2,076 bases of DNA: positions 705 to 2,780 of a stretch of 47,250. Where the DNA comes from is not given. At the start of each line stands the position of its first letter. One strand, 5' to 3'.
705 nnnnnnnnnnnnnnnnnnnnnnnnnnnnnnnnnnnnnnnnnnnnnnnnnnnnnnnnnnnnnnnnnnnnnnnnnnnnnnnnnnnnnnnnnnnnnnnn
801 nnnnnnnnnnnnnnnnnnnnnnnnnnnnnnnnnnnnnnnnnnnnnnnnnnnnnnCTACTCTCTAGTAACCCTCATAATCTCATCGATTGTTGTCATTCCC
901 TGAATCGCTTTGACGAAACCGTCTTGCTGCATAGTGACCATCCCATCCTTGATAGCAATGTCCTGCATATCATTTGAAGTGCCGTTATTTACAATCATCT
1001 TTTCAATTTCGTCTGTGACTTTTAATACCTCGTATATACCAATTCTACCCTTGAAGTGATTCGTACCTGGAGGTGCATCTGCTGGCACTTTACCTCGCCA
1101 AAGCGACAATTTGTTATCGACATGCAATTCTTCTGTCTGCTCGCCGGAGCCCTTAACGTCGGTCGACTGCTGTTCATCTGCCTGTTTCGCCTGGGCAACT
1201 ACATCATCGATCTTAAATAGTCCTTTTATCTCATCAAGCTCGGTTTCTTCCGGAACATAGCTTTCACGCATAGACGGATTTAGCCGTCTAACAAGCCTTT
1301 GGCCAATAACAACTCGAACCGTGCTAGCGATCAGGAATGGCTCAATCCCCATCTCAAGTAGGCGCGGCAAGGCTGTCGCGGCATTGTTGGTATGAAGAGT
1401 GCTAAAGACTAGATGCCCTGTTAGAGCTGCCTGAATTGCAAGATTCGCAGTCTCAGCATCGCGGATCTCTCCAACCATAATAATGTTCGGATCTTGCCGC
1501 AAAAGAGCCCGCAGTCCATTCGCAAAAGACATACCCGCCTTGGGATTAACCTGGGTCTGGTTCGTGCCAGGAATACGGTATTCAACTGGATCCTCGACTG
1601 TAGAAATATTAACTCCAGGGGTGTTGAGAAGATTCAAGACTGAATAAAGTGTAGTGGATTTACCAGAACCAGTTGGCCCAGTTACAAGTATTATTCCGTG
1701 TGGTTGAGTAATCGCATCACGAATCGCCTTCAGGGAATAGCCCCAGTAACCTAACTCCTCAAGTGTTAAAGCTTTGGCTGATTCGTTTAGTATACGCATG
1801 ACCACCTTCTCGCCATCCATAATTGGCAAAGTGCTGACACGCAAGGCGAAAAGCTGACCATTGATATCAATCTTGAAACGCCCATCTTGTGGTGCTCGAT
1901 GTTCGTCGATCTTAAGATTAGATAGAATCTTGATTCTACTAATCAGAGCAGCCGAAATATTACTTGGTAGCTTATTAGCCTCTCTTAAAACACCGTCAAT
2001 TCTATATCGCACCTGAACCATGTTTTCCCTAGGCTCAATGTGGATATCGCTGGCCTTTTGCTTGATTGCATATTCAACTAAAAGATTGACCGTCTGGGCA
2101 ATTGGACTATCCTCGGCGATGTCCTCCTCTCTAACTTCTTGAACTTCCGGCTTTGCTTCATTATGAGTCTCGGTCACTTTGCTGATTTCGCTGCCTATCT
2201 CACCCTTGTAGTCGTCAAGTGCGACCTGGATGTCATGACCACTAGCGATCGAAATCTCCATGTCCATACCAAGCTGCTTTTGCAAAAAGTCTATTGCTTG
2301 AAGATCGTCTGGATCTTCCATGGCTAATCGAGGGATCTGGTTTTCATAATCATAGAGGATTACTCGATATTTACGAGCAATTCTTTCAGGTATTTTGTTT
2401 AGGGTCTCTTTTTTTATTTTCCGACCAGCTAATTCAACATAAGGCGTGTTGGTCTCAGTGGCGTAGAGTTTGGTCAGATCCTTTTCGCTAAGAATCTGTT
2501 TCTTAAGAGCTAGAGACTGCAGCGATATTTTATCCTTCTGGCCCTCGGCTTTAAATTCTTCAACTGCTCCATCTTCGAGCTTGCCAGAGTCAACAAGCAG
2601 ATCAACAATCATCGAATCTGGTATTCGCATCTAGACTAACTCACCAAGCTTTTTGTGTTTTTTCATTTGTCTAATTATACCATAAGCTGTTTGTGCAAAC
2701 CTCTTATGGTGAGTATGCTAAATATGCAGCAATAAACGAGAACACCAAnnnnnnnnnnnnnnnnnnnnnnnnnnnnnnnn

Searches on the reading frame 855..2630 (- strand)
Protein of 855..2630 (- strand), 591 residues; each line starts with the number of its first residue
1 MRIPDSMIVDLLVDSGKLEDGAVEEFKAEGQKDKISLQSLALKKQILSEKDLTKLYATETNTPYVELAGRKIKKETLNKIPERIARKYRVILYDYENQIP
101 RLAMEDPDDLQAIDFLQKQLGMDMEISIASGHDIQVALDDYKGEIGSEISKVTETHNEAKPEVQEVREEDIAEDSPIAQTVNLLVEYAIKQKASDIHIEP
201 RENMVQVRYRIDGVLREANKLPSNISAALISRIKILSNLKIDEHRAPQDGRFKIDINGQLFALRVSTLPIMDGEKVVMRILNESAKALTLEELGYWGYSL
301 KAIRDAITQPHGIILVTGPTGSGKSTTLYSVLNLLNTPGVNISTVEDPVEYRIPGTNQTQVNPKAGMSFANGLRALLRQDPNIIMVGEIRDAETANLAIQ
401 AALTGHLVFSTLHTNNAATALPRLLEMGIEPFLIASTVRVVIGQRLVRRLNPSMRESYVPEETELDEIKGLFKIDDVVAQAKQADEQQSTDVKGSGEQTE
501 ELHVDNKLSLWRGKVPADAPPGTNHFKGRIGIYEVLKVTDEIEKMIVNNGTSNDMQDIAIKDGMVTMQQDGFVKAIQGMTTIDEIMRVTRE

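Call 15: search_protein_families(library=pfam, proteins=[window:855-2630:-])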
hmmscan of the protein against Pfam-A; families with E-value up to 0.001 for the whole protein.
window:855-2630:- (591 aa): 5 families
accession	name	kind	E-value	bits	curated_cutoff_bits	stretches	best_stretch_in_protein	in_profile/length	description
PF00437.27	T2SSE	-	5.2e-127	424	24.9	1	172-587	3-370/370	Type II/IV secretion system protein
PF05157.20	MshEN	-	3e-13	50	23.1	1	61-144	2-86/90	MshEN domain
PF13555.12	AAA_29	-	0.00019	21.6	27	1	304-336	15-47/61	P-loop containing region of AAA domain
PF13191.12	AAA_16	-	0.00037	21.5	32.6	0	308-403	22-108/167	AAA ATPase domain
PF13401.12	AAA_22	-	0.00037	21.2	27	1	310-346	4-33/130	AAA domain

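Call 30: find_encoding_contigs(protein=window:855-2630:-, flank=10000, max_places=6)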
Protein window:855-2630:- (591 aa): 22 contigs read that carry it; 6 places shown.
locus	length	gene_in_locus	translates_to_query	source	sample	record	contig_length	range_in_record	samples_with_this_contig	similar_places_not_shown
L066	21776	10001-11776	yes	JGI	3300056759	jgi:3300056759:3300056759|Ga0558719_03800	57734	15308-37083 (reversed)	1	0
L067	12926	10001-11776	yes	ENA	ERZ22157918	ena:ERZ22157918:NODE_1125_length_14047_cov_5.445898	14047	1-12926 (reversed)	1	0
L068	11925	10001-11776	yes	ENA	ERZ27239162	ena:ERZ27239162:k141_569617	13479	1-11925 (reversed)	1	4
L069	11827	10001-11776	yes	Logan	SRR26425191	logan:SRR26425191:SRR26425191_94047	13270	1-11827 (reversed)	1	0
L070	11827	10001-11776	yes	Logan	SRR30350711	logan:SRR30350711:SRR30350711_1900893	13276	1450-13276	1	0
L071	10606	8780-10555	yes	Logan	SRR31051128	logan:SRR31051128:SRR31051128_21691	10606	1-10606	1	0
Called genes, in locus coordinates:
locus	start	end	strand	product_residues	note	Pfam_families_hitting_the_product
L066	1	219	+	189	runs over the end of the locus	PF01330:RuvA_N, PF14520:HHH_5, PF07499:RuvA_C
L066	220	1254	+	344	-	PF01078:Mg_chelatase (faint), PF05496:RuvB_N, PF00004:AAA, PF07728:AAA_5, PF17864:AAA_lid_4, PF05491:WHD_RuvB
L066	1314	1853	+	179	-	-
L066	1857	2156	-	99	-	-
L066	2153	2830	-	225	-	PF04350:PilO (faint)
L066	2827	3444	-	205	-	-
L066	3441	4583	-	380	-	PF11104:PilM_2, PF14450:FtsA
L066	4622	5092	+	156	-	-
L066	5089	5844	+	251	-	-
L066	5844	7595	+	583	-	-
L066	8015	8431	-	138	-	PF07963:N_methyl (weak)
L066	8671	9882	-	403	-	PF28597:T2SSF_N, PF00482:T2SSF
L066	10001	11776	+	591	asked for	PF05157:MshEN, PF00437:T2SSE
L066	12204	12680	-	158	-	-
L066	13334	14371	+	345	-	PF00154:RecA_N, PF08423:Rad51, PF06745:ATPase (weak), PF13481:AAA_25 (faint), PF27531:MT3502_N (weak), PF01637:ATPase_2 (weak), PF21096:RecA_C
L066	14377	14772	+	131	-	PF07883:Cupin_2 (faint)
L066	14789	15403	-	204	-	-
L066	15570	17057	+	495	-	PF14010:PEPcase_2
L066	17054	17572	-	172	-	PF18306:LDcluster4, PF03641:Lysine_decarbox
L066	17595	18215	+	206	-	PF27462:RecX_N, PF21982:RecX_HTH1 (faint), PF02631:RecX_HTH2, PF21981:RecX_HTH3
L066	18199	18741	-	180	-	PF05239:PRC (weak)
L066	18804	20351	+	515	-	PF00932:LTD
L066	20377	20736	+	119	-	PF02367:TsaE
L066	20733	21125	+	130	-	PF00814:TsaD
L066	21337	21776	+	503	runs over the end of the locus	PF12072:RNase_Y_N, PF13083:KH_KhpA-B (faint), PF00013:KH_1 (weak), PF08668:HDOD (faint), PF01966:HD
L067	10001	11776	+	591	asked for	PF05157:MshEN, PF00437:T2SSE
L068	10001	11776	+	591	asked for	PF05157:MshEN, PF00437:T2SSE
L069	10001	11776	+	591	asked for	PF05157:MshEN, PF00437:T2SSE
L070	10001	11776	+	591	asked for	PF05157:MshEN, PF00437:T2SSE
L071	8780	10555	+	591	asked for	PF05157:MshEN, PF00437:T2SSE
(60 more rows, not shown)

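Call 69: search_protein_families(library=pfam, max_evalue=0.1, proteins=[L066:12204-12680:-])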
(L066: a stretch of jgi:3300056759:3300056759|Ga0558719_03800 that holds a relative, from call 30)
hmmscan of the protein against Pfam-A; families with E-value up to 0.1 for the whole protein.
L066:12204-12680:- (158 aa): 0 families

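Call 70: search_protein_families(library=phrogs, max_evalue=0.01, proteins=[L066:12204-12680:-])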
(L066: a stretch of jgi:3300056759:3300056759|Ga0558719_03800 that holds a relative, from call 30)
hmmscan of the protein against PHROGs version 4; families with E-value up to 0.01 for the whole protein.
L066:12204-12680:- (158 aa): 0 families

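Call 71: find_homologous_proteins(query=window:855-2630:-, max_evalue=1e-100)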
Query window:855-2630:- (591 aa): 7999 proteins with E <= 1e-100 among 8000 candidates; the best 120 are listed.
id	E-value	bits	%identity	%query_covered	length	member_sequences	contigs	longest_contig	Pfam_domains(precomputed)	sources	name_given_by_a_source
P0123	0.0e+0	1282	100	100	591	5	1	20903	PF05157.21,PF00437.27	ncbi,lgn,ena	-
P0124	0.0e+0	1097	84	100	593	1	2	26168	PF05157.21,PF00437.27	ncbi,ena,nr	ncbi:type II/IV secretion system protein [Candidatus Saccharibacteria bacterium]|nr:type II/IV secre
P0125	0.0e+0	1089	84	100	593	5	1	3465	PF05157.21,PF00437.27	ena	-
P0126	7.1e-283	957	74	100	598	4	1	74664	PF05157.21,PF00437.27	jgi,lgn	-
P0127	1.8e-281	953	74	100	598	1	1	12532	PF05157.21,PF00437.27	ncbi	-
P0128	5.2e-279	944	74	100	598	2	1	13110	PF05157.21,PF00437.27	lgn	-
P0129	1.9e-265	900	69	100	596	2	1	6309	PF05157.21,PF00437.27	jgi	-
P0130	1.0e-262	891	69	100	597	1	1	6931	PF05157.21,PF00437.27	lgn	-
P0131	2.3e-261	886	68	100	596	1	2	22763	PF05157.21,PF00437.27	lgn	-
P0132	8.3e-260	881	69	100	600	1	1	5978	PF05157.21,PF00437.27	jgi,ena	-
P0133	1.9e-243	827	69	83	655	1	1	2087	PF05157.21,PF00437.27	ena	-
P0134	1.0e-240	818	68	83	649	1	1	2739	PF05157.21,PF00437.27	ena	-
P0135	1.7e-239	814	64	100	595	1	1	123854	PF05157.21,PF00437.27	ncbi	-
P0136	4.8e-237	806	67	82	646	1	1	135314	PF05157.21,PF00437.27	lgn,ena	-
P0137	2.2e-236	804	63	100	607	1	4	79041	PF05157.21,PF00437.27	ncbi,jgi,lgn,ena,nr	ncbi:type II/IV secretion system protein [Candidatus Saccharibacteria bacterium]|jgi:type IV pilus a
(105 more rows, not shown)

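Call 72: find_encoding_contigs(protein=P0124, flank=10000, max_places=3)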
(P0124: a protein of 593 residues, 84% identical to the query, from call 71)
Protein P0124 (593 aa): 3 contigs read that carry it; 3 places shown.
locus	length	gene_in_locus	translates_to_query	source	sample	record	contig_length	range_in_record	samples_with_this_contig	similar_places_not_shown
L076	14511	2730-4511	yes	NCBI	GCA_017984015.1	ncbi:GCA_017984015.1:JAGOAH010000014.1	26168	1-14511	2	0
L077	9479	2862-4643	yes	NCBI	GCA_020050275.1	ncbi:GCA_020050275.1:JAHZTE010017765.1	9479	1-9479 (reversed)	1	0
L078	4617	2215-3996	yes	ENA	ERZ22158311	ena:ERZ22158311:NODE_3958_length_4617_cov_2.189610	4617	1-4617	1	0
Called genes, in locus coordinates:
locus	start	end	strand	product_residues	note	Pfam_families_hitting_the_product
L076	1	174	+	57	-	?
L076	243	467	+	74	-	-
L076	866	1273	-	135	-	PF07963:N_methyl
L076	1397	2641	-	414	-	PF28597:T2SSF_N, PF00482:T2SSF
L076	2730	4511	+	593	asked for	PF05157:MshEN, PF00437:T2SSE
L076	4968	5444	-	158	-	-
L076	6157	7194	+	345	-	PF00154:RecA_N, PF08423:Rad51, PF06745:ATPase (weak), PF13481:AAA_25 (faint), PF27531:MT3502_N (weak), PF01637:ATPase_2 (weak), PF21096:RecA_C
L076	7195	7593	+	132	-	PF07883:Cupin_2 (faint)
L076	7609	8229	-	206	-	-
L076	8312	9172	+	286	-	PF00892:EamA, PF03151:TPT (faint), PF00892:EamA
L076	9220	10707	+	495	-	PF14010:PEPcase_2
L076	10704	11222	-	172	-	PF18306:LDcluster4, PF03641:Lysine_decarbox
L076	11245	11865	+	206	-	PF27462:RecX_N, PF21982:RecX_HTH1 (weak), PF02631:RecX_HTH2, PF21981:RecX_HTH3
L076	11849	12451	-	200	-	PF05239:PRC (weak)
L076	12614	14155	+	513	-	PF00932:LTD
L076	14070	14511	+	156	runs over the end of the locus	PF02367:TsaE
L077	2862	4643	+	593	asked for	PF05157:MshEN, PF00437:T2SSE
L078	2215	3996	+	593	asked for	PF05157:MshEN, PF00437:T2SSE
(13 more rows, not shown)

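Call 73: find_encoding_contigs(protein=P0126, flank=10000, max_places=2)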
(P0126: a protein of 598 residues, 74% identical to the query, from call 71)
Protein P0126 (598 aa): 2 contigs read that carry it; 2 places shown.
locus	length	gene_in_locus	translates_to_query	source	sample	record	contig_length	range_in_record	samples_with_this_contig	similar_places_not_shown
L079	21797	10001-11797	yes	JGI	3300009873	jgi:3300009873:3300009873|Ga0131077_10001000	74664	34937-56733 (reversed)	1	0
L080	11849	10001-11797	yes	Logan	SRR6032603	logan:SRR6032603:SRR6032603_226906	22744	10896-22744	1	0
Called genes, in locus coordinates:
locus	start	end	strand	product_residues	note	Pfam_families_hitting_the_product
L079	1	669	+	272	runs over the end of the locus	PF00248:Aldo_ket_red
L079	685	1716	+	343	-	PF05673:DUF815 (faint), PF01078:Mg_chelatase (faint), PF05496:RuvB_N, PF00004:AAA, PF07728:AAA_5, PF17864:AAA_lid_4, PF05491:WHD_RuvB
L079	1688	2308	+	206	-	PF03703:bPH_2 (weak)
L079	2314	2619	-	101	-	-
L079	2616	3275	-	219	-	PF04350:PilO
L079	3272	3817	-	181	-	-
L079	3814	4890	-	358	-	PF11104:PilM_2, PF06723:MreB_Mbl (faint), PF14450:FtsA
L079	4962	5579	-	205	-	PF07963:N_methyl (weak)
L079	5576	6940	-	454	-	-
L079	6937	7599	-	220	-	-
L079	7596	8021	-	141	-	-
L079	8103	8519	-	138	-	PF07963:N_methyl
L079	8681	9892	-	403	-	PF28597:T2SSF_N, PF00482:T2SSF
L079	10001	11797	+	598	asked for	PF05157:MshEN, PF00437:T2SSE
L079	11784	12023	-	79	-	-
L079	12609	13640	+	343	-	PF00154:RecA_N, PF08423:Rad51, PF06745:ATPase (weak), PF13481:AAA_25 (weak), PF27531:MT3502_N (weak), PF01637:ATPase_2 (weak), PF21096:RecA_C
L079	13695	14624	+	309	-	PF02729:OTCace_N, PF00185:OTCace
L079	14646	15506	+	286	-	PF00892:EamA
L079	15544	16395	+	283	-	PF08282:Hydrolase_3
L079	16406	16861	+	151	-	PF02502:LacAB_rpiB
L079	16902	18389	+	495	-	PF14010:PEPcase_2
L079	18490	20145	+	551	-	-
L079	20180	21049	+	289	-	PF00892:EamA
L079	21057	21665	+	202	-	PF27462:RecX_N, PF21982:RecX_HTH1, PF02631:RecX_HTH2, PF21981:RecX_HTH3 (weak)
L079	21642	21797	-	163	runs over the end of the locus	-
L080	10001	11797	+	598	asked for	PF05157:MshEN, PF00437:T2SSE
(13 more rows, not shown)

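Call 83: find_encoding_contigs(protein=P0131, flank=6000, max_places=2)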
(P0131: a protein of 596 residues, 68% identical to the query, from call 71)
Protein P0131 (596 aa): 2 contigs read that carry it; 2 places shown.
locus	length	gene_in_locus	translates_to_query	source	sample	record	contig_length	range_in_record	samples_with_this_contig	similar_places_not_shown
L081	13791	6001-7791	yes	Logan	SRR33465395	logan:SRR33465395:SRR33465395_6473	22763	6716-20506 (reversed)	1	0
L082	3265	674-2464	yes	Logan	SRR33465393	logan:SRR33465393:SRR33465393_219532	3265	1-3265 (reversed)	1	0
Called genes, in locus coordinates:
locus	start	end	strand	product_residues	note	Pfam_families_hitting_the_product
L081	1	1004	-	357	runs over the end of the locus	PF11104:PilM_2, PF06723:MreB_Mbl (faint), PF14450:FtsA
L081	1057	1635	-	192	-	-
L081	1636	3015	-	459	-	-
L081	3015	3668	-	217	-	PF07963:N_methyl (weak)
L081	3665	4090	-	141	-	-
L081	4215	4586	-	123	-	PF07963:N_methyl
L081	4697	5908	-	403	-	PF28597:T2SSF_N, PF00482:T2SSF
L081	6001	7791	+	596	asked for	PF05157:MshEN, PF00437:T2SSE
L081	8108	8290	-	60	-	-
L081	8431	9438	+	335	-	PF00154:RecA_N, PF08423:Rad51, PF13481:AAA_25 (faint), PF06745:ATPase (weak), PF01637:ATPase_2 (weak), PF27531:MT3502_N (weak), PF21096:RecA_C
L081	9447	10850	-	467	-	PF00696:AA_kinase, PF04768:NAT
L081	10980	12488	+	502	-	PF14010:PEPcase_2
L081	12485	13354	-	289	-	-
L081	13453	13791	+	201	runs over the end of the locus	PF27462:RecX_N, PF21982:RecX_HTH1 (weak), PF02631:RecX_HTH2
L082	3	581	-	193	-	?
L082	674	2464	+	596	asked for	PF05157:MshEN, PF00437:T2SSE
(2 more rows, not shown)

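Call 84: find_encoding_contigs(protein=P0135, flank=6000, max_places=2)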
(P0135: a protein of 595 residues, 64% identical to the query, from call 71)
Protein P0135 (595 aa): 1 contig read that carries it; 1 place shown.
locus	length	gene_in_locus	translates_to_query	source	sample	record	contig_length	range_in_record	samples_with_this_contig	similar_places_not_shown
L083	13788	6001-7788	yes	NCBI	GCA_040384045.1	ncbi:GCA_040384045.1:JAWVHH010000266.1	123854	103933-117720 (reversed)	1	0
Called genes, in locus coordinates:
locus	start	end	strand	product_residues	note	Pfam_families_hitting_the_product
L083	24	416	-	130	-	PF00814:TsaD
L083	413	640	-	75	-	-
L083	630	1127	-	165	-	PF02367:TsaE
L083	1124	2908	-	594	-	PF00932:LTD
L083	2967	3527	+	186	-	-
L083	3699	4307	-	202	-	PF27462:RecX_N, PF21982:RecX_HTH1 (faint), PF02631:RecX_HTH2, PF21981:RecX_HTH3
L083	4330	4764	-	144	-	-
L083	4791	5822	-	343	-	PF00154:RecA_N, PF06745:ATPase (weak), PF08423:Rad51, PF13481:AAA_25 (faint), PF27531:MT3502_N (weak), PF21096:RecA_C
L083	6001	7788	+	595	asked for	PF05157:MshEN, PF00437:T2SSE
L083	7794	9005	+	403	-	PF28597:T2SSF_N, PF00482:T2SSF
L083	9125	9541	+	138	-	PF07963:N_methyl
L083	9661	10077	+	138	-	PF07963:N_methyl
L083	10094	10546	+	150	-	PF07963:N_methyl (weak)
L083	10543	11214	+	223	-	PF07963:N_methyl (weak)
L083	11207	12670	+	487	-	-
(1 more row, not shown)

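Call 108: search_protein_families(library=ncbifam, max_evalue=0.1, proteins=[L066:12204-12680:-])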
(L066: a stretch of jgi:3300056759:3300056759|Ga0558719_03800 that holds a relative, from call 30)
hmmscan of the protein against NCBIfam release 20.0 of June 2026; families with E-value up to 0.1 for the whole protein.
L066:12204-12680:- (158 aa): 0 families

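Call 109: search_protein_families(library=padloc, max_evalue=0.1, proteins=[L066:12204-12680:-])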
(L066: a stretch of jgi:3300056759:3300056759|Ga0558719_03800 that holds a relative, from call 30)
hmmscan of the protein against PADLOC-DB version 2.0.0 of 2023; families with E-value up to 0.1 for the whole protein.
L066:12204-12680:- (158 aa): 0 families
